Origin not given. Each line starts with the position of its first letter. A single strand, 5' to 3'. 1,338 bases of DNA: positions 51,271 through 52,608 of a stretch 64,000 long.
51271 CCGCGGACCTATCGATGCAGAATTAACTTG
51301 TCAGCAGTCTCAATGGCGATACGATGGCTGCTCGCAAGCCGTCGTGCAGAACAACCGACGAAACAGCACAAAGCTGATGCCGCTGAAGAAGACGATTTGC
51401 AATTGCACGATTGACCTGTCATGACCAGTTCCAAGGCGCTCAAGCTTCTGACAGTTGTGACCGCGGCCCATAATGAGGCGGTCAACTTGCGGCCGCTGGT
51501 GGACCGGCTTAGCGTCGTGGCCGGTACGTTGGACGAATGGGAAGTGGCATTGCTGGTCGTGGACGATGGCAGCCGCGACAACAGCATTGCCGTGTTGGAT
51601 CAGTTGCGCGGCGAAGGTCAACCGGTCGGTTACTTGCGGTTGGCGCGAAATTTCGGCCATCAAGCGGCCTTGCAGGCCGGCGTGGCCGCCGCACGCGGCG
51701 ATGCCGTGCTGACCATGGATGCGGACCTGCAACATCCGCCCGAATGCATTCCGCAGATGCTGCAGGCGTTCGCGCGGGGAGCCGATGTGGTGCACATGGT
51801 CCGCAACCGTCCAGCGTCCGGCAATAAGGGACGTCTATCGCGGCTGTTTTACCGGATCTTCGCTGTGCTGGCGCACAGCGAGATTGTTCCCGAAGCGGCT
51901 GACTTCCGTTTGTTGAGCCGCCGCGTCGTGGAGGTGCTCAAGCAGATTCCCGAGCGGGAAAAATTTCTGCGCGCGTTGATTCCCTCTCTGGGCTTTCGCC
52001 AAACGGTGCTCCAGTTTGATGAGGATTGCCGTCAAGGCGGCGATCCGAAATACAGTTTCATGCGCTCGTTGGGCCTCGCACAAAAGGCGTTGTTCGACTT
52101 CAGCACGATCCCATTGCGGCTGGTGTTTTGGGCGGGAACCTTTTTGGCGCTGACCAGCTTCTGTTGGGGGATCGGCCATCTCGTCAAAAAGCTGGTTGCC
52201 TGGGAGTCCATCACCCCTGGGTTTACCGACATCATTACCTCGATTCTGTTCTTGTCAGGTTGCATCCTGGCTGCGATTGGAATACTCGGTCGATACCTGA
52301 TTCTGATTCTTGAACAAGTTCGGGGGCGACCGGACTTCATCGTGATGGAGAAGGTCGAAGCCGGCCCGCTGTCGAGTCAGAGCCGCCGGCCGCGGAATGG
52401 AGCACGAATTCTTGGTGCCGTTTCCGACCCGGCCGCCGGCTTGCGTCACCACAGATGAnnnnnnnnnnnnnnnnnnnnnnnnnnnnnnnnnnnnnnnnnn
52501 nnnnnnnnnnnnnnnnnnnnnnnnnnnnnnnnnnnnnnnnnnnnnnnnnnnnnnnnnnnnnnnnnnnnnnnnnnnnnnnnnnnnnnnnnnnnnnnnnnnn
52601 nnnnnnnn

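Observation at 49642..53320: LgmABC-like cassette: ArnT-like GT-C transferase, ArnC-like GT2 and YdjC deacetylase, tightly linked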

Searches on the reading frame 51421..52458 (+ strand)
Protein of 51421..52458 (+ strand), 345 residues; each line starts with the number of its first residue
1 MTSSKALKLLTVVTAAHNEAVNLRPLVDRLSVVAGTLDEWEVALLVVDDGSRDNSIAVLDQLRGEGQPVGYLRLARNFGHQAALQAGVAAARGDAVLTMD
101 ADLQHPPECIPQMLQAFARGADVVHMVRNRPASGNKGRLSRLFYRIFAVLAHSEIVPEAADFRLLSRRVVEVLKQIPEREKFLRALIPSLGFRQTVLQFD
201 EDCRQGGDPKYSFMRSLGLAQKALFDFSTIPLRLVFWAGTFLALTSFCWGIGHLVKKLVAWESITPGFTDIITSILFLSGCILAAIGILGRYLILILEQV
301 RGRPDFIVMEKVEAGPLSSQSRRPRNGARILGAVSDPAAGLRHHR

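Call 7: search_protein_families(library=pfam, proteins=[window:51421-52458:+], max_evalue=0.01)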
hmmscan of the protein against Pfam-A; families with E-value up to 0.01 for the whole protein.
window:51421-52458:+ (345 aa): 3 families
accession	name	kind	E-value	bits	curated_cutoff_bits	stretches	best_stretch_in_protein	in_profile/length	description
PF00535.33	Glycos_transf_2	-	1.3e-28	100.5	23.3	1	11-162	1-156/168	Glycosyl transferase family 2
PF13641.12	Glyco_tranf_2_3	-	3.6e-05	24.3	27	1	11-156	5-148/230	Glycosyltransferase like family 2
PF13506.12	Glyco_transf_21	-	0.0013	18.6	21.7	1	83-150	21-90/174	Glycosyl transferase family 21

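Call 8: search_protein_families(library=ncbifam, proteins=[window:51421-52458:+], max_evalue=0.01)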
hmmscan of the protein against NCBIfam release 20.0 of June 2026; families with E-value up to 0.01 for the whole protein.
window:51421-52458:+ (345 aa): 16 families
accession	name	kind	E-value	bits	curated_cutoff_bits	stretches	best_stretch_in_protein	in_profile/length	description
NF047588.1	GlcsyltransPgfSStrep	equivalog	1e-60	205.6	500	1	10-310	3-304/308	glycosyltransferase PgfS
NF007986.1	PRK10714.1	equivalog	1.2e-39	136.2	529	1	6-312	4-312/316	undecaprenyl-phosphate 4-deoxy-4-formamido-L-arabinose transferase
NF041875.1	EPS_EpsD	equivalog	8.6e-13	48.4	370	1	10-134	1-121/325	exopolysaccharide biosynthesis glycosyltransferase EpsD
TIGR03937.1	PgaC_IcaA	equivalog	9.9e-12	44.5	422.3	1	5-124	42-157/407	poly-beta-1,6-N-acetyl-D-glucosamine synthase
NF007482.0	PRK10073.1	equivalog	1.8e-08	33.8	423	1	7-115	5-108/334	glycosyltransferase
TIGR03965.1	mycofact_glyco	equivalog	3.8e-08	32.6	280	1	7-120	73-182/467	mycofactocin biosynthesis glycosyltransferase MftF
TIGR04283.1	glyco_like_mftF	equivalog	1.3e-07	31.4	182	1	10-122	1-102/221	TIGR04283 family arsenosugar biosynthesis glycosyltransferase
NF058614.1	PPMAGASynPpgS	equivalog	6.9e-06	25.6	370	1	37-150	23-138/226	polyprenyl-phospho-N-acetylgalactosaminyl synthase PpgS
NF041391.1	DPhHxTase_Halo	equivalog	8.2e-06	24.9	375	1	45-152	27-128/213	dolichyl-phosphate hexose transferase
NF047683.1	TeichurnBiosyTuaG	equivalog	1.3e-05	25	400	1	8-115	6-109/252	teichuronic acid biosynthesis protein TuaG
NF050819.1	PolSacchBiosHfsG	equivalog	0.00017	20.9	500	1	40-107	37-106/302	polysaccharide biosynthesis protein HfsG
TIGR03111.1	glyc2_xrt_Gpos1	hypoth_equivalog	0.00024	20.1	363.95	1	8-126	49-165/439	TIGR03111 family XrtG-associated glycosyltransferase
NF010496.0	PRK13915.1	equivalog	0.00028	20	262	1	4-123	27-148/307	glucosyl-3-phosphoglycerate synthase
TIGR04242.1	nodulat_NodC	equivalog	0.00032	19.8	550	1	10-113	50-152/395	chitooligosaccharide synthase NodC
NF038302.1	EPS_HpsE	equivalog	0.0008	18.5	300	1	10-105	3-99/307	hormogonium polysaccharide biosynthesis glycosyltransferase HpsE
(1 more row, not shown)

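Call 13: search_solved_structures(query=window:51421-52458:+, max_evalue=0.001)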
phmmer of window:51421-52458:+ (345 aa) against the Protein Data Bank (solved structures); distinct sequences matched with E-value up to 0.001: 15.
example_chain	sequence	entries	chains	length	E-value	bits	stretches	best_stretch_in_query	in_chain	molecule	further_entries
5ekp_C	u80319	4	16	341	1.1e-54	189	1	6-310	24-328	Uncharacterized glycosyltransferase sll0501 | Glycosyltransferase sll0501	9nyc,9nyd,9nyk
9nye_A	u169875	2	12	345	1.2e-54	189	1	6-310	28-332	Glycosyltransferase sll0501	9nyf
5eke_A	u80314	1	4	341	1.5e-54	188.6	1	6-310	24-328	Uncharacterized glycosyltransferase sll0501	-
9bhc_C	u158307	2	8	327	6.7e-35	124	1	5-318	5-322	Undecaprenyl-phosphate 4-deoxy-4-formamido-L-arabinose transferase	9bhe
9hwj_A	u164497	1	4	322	8.5e-35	123.7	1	7-313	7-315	Undecaprenyl-phosphate 4-deoxy-4-formamido-L-arabinose transferase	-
8vxh_A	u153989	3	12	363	9.8e-35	123.5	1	5-318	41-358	Undecaprenyl-phosphate 4-deoxy-4-formamido-L-arabinose transferase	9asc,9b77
5mlz_A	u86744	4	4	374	3e-14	56.2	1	10-145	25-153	Dolichol monophosphate mannose synthase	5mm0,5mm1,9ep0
3ckj_A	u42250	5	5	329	0.00019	23.9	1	3-129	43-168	Putative uncharacterized protein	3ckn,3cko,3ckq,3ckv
8vh7_A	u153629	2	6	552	0.00031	23.2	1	6-110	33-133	Heparosan synthase B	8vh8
8viw_A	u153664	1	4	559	0.00031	23.2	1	6-110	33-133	Heparosan synthase B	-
4y6n_A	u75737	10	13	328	0.00075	22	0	3-121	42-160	Glucosyl-3-phosphoglycerate synthase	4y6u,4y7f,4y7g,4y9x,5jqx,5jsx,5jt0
3e25_A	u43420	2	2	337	0.00079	21.9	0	3-121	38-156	Putative uncharacterized protein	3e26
4ddz_A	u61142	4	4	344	0.00083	21.8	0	3-121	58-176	GLUCOSYL-3-PHOSPHOGLYCERATE SYNTHASE (GpgS) | Glucosyl-3-phosphoglycerate synthase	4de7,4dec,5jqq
2z87_A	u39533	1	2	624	0.0009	21.7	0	32-124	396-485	Chondroitin synthase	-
2z86_A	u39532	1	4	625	0.0009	21.7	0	32-124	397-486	Chondroitin synthase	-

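Call 40: find_homologous_proteins(query=window:51421-52458:+, max_evalue=1e-20)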
Query window:51421-52458:+ (345 aa): 6294 proteins with E <= 1e-20 among 8000 candidates; the best 120 are listed.
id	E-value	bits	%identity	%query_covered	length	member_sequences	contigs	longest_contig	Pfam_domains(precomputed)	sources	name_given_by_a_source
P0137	1.1e-223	759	100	100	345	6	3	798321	PF00535.33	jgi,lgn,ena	jgi:dolichol-phosphate mannosyltransferase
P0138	2.2e-150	518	73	92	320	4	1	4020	PF00535.33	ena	-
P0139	1.2e-149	516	72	92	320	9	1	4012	PF00535.33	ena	-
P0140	1.5e-125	437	64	92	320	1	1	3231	PF00535.33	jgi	jgi:polyisoprenyl-phosphate glycosyltransferase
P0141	3.9e-124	432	60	90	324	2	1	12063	PF00535.33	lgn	-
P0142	1.2e-123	431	63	91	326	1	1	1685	PF00535.33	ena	-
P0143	5.9e-122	425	62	89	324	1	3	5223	PF00535.33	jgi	jgi:glycosyltransferase involved in cell wall biosynthesis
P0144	1.7e-121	424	63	89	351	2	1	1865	PF00535.33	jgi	jgi:dolichol-phosphate mannosyltransferase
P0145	1.9e-121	423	60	92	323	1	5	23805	PF00535.33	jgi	jgi:glycosyltransferase involved in cell wall biosynthesis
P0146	2.5e-121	423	63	92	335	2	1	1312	PF00535.33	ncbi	-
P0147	1.4e-119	417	60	92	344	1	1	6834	PF00535.33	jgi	jgi:glycosyltransferase involved in cell wall biosynthesis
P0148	1.8e-119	417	61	88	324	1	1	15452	PF00535.33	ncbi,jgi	jgi:glycosyltransferase involved in cell wall biosynthesis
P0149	3.3e-119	416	60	90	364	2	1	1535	PF00535.33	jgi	-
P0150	3.9e-119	416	61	89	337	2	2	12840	PF00535.33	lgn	-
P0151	5.7e-119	415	60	92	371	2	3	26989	PF00535.33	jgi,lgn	jgi:dolichol-phosphate mannosyltransferase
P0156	2.7e-117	410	58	89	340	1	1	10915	PF00535.33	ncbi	ncbi:MAG: glycosyltransferase family 2 protein [Tepidisphaeraceae bacterium]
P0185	3.6e-113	396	58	91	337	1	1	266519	PF00535.33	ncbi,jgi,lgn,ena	jgi:dolichol-phosphate mannosyltransferase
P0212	1.1e-111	391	57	91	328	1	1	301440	PF00535.33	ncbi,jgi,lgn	jgi:dolichol-phosphate mannosyltransferase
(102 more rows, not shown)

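Call 41: find_encoding_contigs(protein=P0138, flank=5000, max_places=2)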
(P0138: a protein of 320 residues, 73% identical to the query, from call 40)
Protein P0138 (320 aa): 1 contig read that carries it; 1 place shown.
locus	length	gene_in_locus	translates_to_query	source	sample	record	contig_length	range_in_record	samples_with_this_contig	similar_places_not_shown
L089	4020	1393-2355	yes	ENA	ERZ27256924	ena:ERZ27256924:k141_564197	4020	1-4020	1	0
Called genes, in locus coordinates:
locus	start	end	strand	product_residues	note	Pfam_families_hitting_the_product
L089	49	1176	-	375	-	PF04188:Mannosyl_trans2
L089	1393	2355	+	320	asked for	PF00535:Glycos_transf_2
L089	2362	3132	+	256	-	PF04794:YdjC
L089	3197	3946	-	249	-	PF00072:Response_reg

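Call 42: find_encoding_contigs(protein=P0141, flank=6000, max_places=1)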
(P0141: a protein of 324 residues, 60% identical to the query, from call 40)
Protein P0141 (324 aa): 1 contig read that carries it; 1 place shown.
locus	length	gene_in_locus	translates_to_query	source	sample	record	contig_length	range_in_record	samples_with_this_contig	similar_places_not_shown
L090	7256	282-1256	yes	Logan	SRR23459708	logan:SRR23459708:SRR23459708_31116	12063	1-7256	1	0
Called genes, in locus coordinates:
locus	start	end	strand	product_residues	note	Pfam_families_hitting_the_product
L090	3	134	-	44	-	?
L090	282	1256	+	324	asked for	PF00535:Glycos_transf_2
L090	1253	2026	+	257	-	PF04794:YdjC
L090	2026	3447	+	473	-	PF09852:DUF2079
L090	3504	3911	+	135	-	PF04205:FMN_bind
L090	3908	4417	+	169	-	-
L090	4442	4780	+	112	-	-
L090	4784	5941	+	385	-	PF01757:Acyl_transf_3, PF07786:HGSNAT_cat (faint), PF10129:OpgC_C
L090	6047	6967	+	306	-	PF13557:Phenol_MetA_deg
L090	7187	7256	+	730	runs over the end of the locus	PF01839:FG-GAP (faint), PF13517:FG-GAP_3, PF00041:fn3 (weak)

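Call 43: find_encoding_contigs(protein=P0145, flank=6000, max_places=1)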
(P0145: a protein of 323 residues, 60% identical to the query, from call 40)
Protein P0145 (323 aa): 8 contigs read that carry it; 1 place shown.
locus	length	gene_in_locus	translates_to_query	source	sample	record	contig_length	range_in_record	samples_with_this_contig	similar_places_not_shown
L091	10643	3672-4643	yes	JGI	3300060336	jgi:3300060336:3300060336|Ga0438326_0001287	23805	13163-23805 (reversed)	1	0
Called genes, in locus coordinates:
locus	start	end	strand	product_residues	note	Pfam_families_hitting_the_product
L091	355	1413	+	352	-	PF01590:GAF, PF13185:GAF_2, PF00990:GGDEF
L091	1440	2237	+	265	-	PF27030:AbpE_bact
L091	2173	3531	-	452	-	-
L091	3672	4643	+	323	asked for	PF00535:Glycos_transf_2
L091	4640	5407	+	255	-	PF04794:YdjC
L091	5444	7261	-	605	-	PF00664:ABC_membrane, PF00005:ABC_tran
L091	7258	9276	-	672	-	PF00664:ABC_membrane, PF00005:ABC_tran, PF13304:AAA_21 (faint)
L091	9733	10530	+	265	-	PF13173:AAA_14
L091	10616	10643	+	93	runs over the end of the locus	-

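Call 81: search_protein_families(library=pfam, proteins=[L089:49-1176:-, L090:2026-3447:+, L091:2173-3531:-], max_evalue=0.01)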
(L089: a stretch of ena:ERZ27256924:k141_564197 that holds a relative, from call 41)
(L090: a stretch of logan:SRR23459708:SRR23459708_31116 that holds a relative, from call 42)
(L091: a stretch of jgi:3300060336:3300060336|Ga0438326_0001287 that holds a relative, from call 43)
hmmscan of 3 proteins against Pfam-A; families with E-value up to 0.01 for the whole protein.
L089:49-1176:- (375 aa): 1 family
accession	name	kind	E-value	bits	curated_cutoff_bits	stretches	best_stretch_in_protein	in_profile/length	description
PF04188.19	Mannosyl_trans2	-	8.1e-09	35.8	22.4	1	49-194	52-203/443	Mannosyltransferase (PIG-V)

L090:2026-3447:+ (473 aa): 2 families
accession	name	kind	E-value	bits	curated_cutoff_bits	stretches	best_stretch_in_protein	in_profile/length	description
PF09852.15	DUF2079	-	3.7e-51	175.1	28.2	1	31-412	1-396/459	Predicted membrane protein (DUF2079)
PF13231.12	PMT_2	-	0.00027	21.6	26.1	1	89-216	18-153/160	Dolichyl-phosphate-mannose-protein mannosyltransferase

L091:2173-3531:- (452 aa): 0 families

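Call 91: find_encoding_contigs(protein=P0185, flank=5000, max_places=1)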
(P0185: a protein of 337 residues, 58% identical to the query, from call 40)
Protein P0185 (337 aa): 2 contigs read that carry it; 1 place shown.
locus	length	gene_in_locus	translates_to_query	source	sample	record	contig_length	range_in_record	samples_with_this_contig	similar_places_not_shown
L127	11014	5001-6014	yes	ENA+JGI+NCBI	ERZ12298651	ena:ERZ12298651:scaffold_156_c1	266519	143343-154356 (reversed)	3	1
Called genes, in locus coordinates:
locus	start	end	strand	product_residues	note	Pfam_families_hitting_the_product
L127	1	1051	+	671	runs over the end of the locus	PF13432:TPR_16 (weak), PF13424:TPR_12, PF00515:TPR_1 (weak), PF07719:TPR_2 (weak), PF13424:TPR_12, PF13414:TPR_11 (weak), PF13432:TPR_16, PF00515:TPR_1, +21 more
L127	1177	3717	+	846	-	PF08448:PAS_4, PF08447:PAS_3, PF08448:PAS_4 (weak), PF08447:PAS_3, PF08448:PAS_4 (weak), PF00512:HisKA, PF02518:HATPase_c, PF00072:Response_reg, +2 more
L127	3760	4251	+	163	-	PF00149:Metallophos (weak), PF12850:Metallophos_2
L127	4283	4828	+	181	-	PF00583:Acetyltransf_1, PF13673:Acetyltransf_10, PF13508:Acetyltransf_7, PF08445:FR47 (weak)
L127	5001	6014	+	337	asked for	PF00535:Glycos_transf_2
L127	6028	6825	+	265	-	PF04794:YdjC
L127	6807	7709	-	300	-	PF03741:TerC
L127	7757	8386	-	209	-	PF14681:UPRTase, PF00156:Pribosyltran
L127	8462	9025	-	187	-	PF00694:Aconitase_C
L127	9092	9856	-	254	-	-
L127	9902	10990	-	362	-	PF01636:APH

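Call 92: find_encoding_contigs(protein=P0212, flank=5000, max_places=1)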
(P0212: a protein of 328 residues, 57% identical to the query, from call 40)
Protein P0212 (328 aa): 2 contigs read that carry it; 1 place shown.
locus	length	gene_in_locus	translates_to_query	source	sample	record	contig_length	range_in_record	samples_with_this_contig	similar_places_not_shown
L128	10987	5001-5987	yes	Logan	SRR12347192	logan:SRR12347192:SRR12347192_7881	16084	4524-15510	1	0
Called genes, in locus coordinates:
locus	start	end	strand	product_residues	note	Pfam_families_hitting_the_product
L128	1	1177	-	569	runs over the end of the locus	-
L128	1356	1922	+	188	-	PF13911:AhpC-TSA_2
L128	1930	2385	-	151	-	PF05685:Uma2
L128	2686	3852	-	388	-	PF01261:AP_endonuc_2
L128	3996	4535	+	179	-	PF01243:PNPOx_N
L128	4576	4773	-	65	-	-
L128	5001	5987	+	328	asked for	PF00535:Glycos_transf_2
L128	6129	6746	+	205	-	-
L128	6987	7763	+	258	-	PF01138:RNase_PH, PF03725:RNase_PH_C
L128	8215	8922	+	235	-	-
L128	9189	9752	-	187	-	PF13441:Gly-zipper_YMGG, PF05433:Rick_17kDa_Anti (weak), PF13488:Gly-zipper_Omp (weak)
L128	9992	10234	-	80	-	-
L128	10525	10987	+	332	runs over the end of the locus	PF27149:YdjY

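Call 93: find_encoding_contigs(protein=P0156, flank=5000, max_places=1)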
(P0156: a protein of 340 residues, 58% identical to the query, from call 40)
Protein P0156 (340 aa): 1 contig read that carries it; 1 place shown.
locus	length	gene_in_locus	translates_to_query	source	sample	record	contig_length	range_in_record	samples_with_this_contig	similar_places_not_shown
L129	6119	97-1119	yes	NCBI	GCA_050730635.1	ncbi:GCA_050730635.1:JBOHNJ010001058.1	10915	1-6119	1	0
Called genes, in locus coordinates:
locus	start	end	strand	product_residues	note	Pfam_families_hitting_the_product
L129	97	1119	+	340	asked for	PF00535:Glycos_transf_2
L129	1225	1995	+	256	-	PF04794:YdjC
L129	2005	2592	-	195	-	PF00160:Pro_isomerase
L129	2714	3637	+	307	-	PF00291:PALP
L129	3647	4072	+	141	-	-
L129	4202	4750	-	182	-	-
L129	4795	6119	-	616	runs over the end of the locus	PF02518:HATPase_c (weak), PF13589:HATPase_c_3 (weak), PF01119:DNA_mis_repair, PF08676:MutL_C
